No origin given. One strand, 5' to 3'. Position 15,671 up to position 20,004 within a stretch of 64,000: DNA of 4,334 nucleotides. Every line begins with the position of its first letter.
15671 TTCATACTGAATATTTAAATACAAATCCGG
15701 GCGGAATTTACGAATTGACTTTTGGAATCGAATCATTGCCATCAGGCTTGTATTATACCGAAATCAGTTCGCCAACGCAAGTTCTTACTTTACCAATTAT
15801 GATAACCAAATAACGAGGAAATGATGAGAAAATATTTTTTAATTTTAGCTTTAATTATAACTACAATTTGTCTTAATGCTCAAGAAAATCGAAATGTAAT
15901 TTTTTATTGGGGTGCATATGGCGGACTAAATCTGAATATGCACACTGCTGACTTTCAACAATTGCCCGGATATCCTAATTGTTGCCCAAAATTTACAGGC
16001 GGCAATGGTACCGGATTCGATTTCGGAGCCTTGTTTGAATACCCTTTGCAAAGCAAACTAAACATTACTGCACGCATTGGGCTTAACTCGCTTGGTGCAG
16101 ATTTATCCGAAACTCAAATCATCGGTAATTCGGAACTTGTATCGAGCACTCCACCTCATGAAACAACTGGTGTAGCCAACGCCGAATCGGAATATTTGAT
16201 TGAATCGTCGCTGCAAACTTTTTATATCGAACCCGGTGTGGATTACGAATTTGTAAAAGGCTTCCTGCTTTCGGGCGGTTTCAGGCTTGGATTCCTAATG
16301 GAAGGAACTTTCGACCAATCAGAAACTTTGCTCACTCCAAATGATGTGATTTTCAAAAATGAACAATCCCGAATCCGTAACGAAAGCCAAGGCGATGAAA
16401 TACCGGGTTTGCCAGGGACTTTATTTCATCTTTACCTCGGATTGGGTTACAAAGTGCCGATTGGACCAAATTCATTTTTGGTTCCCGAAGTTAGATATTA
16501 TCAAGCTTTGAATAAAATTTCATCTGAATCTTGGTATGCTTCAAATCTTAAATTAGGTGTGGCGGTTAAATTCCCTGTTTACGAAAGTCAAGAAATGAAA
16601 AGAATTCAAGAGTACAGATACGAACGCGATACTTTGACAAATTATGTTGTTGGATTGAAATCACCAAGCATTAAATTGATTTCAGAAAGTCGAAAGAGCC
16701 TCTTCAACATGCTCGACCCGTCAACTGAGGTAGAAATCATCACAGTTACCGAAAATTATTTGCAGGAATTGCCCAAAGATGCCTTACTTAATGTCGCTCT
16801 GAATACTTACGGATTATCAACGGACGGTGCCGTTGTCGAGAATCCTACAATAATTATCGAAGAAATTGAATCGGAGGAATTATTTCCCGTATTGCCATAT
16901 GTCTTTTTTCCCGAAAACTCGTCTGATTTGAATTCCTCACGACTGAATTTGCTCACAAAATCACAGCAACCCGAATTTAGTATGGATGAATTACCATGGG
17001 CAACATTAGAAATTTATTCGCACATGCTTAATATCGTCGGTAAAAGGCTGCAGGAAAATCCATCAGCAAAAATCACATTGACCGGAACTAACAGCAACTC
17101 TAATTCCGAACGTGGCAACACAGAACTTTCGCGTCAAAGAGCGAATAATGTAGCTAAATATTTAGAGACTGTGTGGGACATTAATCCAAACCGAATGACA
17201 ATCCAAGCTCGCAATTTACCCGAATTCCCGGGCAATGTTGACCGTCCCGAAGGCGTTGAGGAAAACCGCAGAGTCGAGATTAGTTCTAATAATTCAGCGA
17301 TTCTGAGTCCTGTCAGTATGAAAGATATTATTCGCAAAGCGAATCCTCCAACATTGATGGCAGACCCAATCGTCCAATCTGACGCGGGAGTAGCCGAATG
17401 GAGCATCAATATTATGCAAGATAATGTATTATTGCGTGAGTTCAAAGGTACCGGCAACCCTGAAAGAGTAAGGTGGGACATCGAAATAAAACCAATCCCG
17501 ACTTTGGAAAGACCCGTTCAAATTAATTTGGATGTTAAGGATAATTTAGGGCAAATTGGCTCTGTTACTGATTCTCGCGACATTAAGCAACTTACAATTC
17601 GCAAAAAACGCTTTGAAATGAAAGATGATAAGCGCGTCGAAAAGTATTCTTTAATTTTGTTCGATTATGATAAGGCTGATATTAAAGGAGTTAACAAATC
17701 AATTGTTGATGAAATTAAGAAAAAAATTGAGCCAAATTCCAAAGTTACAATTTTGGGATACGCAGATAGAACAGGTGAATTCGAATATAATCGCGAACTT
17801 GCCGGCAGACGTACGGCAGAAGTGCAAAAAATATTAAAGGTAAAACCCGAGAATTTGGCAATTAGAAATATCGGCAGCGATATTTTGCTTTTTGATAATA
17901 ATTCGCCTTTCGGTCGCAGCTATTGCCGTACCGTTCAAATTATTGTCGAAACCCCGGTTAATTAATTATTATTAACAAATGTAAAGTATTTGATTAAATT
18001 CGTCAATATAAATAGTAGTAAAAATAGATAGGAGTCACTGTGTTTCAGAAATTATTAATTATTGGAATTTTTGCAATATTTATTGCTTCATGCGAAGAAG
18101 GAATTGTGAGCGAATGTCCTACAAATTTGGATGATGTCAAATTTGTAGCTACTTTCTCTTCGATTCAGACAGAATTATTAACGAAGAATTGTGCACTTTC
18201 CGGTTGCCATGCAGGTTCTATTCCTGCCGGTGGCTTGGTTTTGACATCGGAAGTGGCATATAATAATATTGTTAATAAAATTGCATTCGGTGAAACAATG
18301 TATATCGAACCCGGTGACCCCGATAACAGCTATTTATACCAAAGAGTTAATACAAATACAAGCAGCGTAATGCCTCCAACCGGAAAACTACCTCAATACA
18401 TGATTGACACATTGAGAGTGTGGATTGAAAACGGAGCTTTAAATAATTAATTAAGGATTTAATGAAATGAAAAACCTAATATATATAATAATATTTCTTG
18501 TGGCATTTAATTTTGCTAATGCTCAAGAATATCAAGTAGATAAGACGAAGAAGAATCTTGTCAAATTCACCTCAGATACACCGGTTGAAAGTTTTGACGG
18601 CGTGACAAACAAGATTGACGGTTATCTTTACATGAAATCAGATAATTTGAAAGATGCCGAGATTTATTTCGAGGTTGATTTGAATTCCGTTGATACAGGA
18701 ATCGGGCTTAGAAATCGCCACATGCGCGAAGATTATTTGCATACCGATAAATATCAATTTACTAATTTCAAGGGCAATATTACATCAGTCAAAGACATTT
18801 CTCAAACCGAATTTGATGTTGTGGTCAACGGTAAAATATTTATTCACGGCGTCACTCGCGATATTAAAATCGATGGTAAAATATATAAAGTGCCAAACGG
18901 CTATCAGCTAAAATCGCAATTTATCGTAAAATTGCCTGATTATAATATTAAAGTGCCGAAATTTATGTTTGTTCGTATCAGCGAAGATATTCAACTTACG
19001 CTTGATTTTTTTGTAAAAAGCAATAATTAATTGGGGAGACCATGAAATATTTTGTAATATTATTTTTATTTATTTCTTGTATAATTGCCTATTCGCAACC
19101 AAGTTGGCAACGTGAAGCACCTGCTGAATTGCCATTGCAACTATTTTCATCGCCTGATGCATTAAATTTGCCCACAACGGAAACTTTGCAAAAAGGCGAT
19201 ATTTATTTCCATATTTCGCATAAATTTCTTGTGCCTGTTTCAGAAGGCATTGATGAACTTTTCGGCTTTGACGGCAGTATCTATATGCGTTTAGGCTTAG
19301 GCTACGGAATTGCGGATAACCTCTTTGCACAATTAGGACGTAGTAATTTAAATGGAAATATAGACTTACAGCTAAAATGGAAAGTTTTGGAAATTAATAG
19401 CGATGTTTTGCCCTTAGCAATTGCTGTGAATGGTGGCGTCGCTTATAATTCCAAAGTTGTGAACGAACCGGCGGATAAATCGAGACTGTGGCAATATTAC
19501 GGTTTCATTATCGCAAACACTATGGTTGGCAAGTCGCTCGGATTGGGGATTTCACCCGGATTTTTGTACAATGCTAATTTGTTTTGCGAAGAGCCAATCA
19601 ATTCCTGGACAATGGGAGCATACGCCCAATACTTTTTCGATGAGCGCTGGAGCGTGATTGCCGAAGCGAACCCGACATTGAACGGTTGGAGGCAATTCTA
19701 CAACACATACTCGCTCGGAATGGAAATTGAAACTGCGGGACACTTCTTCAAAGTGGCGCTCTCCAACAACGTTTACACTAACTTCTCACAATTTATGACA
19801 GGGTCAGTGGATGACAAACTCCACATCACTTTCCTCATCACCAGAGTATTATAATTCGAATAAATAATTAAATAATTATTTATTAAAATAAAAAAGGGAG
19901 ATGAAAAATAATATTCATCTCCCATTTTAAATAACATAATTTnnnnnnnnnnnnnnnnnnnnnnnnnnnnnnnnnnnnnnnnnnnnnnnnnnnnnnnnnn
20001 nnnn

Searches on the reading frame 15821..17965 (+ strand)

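Call 28: search_protein_families(library=pfam, proteins=[window:15821-17965:+], max_evalue=0.00001)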
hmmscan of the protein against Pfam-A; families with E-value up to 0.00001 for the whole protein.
window:15821-17965:+ (714 aa): 2 families
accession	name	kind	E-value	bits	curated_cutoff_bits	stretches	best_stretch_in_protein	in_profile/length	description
PF00691.25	OmpA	-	5.4e-18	65.6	27.2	2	613-680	1-75/98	OmpA family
PF13568.12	OMP_b-brl_2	-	2.3e-08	34.8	27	1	20-234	2-174/175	Outer membrane protein beta-barrel domain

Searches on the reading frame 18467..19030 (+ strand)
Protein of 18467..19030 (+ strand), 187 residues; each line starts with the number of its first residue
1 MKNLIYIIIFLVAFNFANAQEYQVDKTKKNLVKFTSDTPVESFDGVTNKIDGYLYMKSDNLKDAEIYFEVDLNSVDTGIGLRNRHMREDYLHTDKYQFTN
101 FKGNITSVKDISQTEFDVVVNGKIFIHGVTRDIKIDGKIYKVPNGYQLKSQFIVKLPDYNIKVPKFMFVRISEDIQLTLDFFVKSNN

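Call 38: search_protein_families(library=pfam, proteins=[window:18467-19030:+], max_evalue=0.0001)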
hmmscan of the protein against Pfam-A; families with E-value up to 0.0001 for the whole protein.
window:18467-19030:+ (187 aa): 1 family
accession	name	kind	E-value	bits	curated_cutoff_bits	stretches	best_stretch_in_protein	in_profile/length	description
PF04264.18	YceI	-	1.6e-20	74.5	23.7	1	22-181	1-148/150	YceI-like domain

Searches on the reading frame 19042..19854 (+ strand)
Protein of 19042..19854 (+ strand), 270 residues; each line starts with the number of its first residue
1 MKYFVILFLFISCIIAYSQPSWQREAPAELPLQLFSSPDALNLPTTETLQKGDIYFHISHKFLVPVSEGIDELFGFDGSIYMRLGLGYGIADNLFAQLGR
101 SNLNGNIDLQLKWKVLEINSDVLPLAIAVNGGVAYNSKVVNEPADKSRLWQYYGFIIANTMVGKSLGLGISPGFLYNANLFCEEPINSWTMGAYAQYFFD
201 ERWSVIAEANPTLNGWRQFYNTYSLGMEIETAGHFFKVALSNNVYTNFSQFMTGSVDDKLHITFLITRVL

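Call 38: search_protein_families(library=pfam, proteins=[window:19042-19854:+], max_evalue=0.0001)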
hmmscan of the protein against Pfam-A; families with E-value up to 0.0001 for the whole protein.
window:19042-19854:+ (270 aa): 1 family
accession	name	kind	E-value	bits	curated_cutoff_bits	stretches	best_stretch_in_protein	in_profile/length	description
PF19089.6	DUF5777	-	1.8e-44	152.3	23.1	1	35-269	1-246/247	Membrane bound beta barrel domain (DUF5777)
